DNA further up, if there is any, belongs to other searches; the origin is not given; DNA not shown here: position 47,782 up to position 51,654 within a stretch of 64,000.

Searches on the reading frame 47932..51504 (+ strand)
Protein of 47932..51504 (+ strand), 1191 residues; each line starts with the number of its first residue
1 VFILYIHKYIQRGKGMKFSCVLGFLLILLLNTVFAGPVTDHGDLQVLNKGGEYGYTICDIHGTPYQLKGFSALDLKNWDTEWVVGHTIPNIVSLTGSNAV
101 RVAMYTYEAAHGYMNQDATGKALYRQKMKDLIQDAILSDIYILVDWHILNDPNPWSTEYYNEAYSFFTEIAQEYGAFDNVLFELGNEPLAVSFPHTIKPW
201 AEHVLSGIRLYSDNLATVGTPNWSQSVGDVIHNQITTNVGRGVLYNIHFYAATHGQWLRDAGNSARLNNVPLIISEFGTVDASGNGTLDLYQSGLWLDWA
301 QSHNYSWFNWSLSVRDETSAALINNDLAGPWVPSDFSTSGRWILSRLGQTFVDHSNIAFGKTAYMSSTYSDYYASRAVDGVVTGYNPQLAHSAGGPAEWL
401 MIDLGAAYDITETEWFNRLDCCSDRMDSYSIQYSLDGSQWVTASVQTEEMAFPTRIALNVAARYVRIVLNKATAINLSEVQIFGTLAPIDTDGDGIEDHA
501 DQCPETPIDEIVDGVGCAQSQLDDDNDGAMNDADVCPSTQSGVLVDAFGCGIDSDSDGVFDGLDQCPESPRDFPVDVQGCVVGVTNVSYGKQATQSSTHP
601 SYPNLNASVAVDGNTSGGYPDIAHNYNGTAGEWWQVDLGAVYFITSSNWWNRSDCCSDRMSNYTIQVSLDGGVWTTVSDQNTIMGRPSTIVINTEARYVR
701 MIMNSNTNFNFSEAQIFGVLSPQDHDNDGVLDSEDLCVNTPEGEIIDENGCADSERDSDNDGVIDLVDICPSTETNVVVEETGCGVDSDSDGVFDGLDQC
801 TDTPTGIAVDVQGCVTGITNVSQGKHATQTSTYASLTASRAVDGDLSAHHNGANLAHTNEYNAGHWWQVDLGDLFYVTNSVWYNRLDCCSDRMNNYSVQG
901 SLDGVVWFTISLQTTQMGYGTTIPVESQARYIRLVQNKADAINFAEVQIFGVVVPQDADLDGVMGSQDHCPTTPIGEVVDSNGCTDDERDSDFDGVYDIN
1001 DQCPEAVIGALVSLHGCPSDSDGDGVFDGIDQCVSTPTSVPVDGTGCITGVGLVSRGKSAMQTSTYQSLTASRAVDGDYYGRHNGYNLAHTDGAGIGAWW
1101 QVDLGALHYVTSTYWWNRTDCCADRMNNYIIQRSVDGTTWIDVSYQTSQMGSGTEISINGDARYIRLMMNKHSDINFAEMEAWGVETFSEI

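Call 12: search_protein_families(library=pfam, proteins=[window:47932-51504:+], max_evalue=0.001)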
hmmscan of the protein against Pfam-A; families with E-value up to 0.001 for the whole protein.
window:47932-51504:+ (1191 aa): 5 families
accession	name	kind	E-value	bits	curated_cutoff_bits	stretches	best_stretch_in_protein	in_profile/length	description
PF22633.2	F5_F8_type_C_2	-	5.5e-72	238.9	27.8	4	610-701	2-91/91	NedA-like, galactose-binding domain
PF00754.31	F5_F8_type_C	-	5.2e-58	195.1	28.2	4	592-711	1-121/127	F5/8 type C domain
PF00150.24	Cellulase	-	7.9e-37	127.7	23.5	1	58-313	1-269/272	Cellulase (glycosyl hydrolase family 5)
PF02412.23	TSP_3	-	2.9e-18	65.7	25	0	490-507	15-32/36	Thrombospondin type 3 repeat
PF19912.4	DUF6385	-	8.7e-05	22.9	26.8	0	663-714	22-74/82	Domain of unknown function (DUF6385)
